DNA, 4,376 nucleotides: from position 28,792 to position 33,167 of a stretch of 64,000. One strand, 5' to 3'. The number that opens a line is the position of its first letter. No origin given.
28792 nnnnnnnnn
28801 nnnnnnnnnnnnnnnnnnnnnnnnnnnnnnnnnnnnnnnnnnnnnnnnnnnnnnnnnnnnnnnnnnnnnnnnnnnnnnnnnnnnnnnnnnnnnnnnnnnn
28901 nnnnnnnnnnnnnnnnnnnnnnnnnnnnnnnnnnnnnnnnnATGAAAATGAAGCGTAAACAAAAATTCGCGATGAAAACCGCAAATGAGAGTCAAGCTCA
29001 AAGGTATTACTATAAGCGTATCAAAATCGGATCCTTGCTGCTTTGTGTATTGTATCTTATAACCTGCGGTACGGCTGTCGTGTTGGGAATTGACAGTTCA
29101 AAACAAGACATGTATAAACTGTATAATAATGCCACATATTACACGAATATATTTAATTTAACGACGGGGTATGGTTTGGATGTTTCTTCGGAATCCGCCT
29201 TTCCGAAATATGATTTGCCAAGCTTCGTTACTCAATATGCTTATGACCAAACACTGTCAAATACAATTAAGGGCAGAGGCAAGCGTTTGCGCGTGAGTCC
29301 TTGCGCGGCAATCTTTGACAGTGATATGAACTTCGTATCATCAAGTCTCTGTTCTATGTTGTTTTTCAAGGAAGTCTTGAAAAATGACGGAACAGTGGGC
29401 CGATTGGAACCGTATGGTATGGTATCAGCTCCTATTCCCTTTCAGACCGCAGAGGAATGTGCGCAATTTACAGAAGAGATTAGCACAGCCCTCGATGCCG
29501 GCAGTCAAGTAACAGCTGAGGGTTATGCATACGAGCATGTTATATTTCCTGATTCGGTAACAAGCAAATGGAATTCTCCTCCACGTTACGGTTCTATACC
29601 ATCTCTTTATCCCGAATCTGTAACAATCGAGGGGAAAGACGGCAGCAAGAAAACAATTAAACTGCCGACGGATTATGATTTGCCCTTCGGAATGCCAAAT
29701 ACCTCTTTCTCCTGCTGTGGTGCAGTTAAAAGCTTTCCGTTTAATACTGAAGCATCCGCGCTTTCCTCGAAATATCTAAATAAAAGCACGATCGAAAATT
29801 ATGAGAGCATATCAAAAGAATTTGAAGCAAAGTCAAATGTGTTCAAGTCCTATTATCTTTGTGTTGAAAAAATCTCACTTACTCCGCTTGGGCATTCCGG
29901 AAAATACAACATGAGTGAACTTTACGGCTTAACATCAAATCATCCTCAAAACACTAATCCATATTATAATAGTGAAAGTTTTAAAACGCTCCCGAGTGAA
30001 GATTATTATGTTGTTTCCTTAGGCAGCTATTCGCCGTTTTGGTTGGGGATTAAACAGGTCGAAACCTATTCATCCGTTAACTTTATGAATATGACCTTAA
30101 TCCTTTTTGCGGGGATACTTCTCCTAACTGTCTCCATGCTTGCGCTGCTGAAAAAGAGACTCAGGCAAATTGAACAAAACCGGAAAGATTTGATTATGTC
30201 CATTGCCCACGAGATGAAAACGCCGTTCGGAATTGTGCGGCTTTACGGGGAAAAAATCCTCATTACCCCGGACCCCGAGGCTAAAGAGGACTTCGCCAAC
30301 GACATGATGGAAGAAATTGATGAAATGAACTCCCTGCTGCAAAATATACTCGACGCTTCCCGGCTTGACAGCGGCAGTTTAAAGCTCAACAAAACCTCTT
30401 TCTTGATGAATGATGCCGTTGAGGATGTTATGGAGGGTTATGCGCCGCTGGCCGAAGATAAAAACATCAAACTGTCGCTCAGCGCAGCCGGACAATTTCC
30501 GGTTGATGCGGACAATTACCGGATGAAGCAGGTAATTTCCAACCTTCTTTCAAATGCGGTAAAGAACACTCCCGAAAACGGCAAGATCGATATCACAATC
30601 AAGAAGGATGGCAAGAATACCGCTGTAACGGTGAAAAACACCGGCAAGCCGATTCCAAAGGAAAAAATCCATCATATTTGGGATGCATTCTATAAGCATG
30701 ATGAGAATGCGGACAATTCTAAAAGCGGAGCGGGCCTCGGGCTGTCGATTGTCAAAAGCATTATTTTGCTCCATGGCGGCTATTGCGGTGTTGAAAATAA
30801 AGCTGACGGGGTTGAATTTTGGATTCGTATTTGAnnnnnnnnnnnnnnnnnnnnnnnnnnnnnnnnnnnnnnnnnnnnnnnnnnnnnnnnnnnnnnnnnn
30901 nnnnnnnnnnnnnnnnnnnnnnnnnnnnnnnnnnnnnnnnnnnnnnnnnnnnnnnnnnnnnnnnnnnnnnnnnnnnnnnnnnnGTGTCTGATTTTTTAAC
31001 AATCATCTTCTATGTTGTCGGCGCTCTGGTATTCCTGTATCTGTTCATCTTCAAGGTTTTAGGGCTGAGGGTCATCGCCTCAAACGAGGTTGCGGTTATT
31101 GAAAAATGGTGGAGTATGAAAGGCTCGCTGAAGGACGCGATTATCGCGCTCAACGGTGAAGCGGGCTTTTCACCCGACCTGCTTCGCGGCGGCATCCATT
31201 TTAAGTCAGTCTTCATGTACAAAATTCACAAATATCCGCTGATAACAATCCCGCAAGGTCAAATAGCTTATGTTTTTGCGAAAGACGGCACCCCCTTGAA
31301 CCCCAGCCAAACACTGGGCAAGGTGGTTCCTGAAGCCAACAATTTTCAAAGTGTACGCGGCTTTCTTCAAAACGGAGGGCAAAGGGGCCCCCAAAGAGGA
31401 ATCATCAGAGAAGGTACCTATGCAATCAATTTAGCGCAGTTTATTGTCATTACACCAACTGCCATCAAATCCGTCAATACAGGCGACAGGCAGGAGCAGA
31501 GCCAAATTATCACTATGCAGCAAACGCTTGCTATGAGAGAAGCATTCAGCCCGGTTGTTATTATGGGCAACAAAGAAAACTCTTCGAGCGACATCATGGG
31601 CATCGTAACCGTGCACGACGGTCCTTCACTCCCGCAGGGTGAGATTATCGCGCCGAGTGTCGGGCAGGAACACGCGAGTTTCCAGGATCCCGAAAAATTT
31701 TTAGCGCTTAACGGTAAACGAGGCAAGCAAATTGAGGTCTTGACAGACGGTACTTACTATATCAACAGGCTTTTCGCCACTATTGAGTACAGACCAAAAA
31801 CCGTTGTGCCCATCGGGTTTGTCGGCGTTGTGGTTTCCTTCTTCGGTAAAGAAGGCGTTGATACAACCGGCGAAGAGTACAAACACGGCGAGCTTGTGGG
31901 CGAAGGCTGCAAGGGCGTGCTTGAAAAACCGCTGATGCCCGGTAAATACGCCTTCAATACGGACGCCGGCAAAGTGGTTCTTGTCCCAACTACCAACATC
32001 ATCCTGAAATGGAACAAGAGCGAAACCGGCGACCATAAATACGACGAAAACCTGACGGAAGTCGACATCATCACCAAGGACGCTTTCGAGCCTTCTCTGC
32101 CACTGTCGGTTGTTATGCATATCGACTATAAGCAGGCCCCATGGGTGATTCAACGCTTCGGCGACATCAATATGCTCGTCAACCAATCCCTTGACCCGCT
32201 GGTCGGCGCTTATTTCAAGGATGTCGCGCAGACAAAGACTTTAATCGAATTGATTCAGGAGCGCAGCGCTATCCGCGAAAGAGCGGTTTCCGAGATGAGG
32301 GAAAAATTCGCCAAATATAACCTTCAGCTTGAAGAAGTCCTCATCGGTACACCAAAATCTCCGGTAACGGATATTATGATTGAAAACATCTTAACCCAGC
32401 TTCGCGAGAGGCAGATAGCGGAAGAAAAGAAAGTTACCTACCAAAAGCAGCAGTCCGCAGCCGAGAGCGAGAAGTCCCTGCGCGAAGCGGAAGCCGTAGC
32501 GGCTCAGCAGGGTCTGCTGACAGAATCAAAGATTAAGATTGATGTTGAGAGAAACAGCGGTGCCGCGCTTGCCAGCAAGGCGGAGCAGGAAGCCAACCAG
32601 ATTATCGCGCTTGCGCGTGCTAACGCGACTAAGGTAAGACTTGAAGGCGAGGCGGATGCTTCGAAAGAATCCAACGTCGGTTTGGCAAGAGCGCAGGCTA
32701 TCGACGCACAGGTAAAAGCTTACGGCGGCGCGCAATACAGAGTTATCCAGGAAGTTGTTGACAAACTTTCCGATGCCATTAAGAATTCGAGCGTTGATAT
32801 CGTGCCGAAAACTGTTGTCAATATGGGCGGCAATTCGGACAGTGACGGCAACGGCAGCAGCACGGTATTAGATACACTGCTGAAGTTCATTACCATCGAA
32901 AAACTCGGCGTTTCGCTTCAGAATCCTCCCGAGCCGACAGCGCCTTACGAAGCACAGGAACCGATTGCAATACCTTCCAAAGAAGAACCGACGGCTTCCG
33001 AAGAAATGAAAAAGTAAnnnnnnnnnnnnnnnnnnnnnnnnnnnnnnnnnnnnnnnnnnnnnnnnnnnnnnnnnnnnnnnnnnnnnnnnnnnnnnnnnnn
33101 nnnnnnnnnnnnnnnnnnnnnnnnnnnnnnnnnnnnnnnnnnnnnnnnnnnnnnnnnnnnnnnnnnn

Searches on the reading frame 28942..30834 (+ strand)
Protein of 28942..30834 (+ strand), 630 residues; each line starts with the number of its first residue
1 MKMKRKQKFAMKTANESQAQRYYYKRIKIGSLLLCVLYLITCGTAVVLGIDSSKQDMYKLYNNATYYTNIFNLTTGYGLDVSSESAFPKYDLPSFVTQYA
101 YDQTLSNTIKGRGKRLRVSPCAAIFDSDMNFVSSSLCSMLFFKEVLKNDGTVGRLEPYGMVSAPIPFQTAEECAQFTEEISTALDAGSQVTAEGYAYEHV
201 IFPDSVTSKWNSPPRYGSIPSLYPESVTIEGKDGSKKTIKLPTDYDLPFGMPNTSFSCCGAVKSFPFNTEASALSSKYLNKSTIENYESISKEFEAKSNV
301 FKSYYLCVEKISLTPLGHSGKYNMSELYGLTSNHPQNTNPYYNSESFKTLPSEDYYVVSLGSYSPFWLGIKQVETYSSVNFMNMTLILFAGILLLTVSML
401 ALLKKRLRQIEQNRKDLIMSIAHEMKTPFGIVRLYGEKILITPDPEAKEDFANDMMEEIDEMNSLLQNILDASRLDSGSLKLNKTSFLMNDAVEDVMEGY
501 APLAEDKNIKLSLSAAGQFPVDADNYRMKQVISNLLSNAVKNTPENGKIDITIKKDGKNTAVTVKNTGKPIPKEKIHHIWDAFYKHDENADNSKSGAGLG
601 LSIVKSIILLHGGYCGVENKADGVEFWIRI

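Call 77: search_protein_families(library=pfam, proteins=[window:28942-30834:+], max_evalue=0.0001)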
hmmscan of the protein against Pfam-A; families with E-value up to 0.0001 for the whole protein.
window:28942-30834:+ (630 aa): 2 families
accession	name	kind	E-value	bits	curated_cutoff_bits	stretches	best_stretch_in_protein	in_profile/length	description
PF02518.31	HATPase_c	-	5.9e-23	81.9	26.4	1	524-629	2-106/111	Histidine kinase-, DNA gyrase B-, and HSP90-like ATPase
PF00512.31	HisKA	-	2.9e-09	37.3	26.9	1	414-478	2-66/66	His Kinase A (phospho-acceptor) domain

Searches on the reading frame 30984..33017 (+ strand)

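Call 77: search_protein_families(library=pfam, proteins=[window:30984-33017:+], max_evalue=0.0001)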
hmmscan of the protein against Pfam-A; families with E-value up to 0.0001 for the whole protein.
window:30984-33017:+ (677 aa): 1 family
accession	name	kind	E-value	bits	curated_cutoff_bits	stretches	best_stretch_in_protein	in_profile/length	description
PF01145.31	Band_7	-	7.2e-17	62.4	23.6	1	274-496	2-175/176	SPFH domain / Band 7 family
